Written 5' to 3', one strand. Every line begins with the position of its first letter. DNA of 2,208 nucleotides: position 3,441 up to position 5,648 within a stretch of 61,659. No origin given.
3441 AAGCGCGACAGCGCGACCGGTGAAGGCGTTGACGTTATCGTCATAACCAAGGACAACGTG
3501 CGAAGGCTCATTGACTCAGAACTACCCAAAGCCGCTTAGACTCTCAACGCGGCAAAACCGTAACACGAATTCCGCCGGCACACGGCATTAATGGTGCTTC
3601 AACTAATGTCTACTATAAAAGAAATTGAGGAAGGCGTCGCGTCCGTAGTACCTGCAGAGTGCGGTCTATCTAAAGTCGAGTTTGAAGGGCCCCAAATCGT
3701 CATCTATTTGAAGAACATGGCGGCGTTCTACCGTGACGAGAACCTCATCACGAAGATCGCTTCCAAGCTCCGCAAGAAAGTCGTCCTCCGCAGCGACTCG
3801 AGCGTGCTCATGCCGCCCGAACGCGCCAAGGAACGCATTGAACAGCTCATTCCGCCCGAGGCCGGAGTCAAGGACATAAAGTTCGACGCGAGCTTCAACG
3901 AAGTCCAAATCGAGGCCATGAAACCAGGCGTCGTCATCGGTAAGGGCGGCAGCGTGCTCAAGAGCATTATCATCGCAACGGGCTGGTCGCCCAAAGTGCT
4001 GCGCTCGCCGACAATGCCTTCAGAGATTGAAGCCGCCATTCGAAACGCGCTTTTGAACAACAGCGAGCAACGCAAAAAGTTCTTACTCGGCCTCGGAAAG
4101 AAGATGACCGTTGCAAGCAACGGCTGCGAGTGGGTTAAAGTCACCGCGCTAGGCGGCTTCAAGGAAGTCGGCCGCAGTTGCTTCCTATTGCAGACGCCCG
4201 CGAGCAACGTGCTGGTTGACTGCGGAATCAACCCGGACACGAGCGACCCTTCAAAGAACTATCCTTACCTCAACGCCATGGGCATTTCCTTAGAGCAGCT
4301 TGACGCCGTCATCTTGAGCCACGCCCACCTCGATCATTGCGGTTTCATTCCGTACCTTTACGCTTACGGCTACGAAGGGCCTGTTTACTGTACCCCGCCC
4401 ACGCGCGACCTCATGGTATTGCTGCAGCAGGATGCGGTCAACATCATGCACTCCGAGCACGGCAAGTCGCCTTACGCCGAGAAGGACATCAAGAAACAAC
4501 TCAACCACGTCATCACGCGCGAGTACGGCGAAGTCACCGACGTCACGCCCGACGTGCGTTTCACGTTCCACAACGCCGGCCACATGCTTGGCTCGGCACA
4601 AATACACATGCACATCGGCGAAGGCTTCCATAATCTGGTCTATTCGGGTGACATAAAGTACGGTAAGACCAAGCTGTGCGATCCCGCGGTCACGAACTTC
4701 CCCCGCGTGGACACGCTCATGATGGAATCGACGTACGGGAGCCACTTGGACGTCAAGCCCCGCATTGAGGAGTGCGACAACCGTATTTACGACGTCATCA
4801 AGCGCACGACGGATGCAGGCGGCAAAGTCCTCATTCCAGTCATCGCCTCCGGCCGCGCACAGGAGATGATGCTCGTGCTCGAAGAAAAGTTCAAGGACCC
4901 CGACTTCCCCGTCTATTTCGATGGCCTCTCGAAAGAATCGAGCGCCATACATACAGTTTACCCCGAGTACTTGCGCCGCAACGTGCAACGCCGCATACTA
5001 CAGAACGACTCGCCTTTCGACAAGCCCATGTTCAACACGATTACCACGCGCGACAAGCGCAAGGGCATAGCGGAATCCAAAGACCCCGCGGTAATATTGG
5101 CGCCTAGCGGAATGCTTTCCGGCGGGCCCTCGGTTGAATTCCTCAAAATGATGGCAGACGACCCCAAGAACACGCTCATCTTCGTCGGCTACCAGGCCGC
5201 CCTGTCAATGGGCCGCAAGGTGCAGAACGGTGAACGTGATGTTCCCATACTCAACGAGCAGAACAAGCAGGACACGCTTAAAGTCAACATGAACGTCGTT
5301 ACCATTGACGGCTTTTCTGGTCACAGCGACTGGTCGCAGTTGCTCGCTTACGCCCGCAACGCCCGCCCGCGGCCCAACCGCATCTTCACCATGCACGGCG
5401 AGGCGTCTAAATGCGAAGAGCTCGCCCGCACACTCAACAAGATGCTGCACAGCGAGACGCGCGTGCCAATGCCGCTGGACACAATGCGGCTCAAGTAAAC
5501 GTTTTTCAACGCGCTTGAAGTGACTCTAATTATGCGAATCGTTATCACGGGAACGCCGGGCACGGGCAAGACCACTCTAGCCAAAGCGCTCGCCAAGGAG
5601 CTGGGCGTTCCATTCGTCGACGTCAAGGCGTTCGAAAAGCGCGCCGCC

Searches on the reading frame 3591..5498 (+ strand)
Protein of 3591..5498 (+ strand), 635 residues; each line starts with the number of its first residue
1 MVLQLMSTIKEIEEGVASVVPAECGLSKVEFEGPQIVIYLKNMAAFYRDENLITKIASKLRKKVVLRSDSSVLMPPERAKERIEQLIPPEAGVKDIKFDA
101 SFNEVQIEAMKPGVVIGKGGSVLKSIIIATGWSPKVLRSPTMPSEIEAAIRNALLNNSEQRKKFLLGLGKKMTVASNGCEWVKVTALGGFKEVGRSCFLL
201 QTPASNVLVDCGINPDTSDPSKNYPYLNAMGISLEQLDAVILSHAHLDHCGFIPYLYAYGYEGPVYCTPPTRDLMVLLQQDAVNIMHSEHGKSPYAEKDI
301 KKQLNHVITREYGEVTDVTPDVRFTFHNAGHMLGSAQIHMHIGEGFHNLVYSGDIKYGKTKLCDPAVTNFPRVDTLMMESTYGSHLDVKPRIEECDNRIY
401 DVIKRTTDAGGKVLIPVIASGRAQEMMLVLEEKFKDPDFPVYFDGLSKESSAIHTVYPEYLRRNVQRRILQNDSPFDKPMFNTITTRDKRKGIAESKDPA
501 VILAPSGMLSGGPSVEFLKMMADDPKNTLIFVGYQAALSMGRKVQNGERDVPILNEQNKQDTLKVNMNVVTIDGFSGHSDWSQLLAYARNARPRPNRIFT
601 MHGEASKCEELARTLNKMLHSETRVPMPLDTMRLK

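Call 48: search_protein_families(library=pfam, proteins=[window:3591-5498:+], max_evalue=0.00001)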
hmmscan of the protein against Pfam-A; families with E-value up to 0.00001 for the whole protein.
window:3591-5498:+ (635 aa): 6 families
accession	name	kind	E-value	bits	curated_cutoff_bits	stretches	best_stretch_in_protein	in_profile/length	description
PF10996.14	Beta-Casp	-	5.9e-29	101.5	27.7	1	423-543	1-119/120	Beta-Casp domain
PF17214.9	KH_TffA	-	6.1e-23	81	22.6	1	8-73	3-68/68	Transcription termination factor FttA, KH domain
PF07521.17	RMMBL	-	3.3e-15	56.3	21.6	1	563-626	2-63/63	Zn-dependent metallo-hydrolase RNA specificity domain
PF00753.33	Lactamase_B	-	4.7e-15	56.5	22.7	1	194-360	5-155/196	Metallo-beta-lactamase superfamily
PF16661.11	Lactamase_B_6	-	7.5e-13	48.7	27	1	200-359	2-166/193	Metallo-beta-lactamase superfamily domain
PF12706.13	Lactamase_B_2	-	2.8e-12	47.1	27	1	206-382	2-166/200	Beta-lactamase superfamily domain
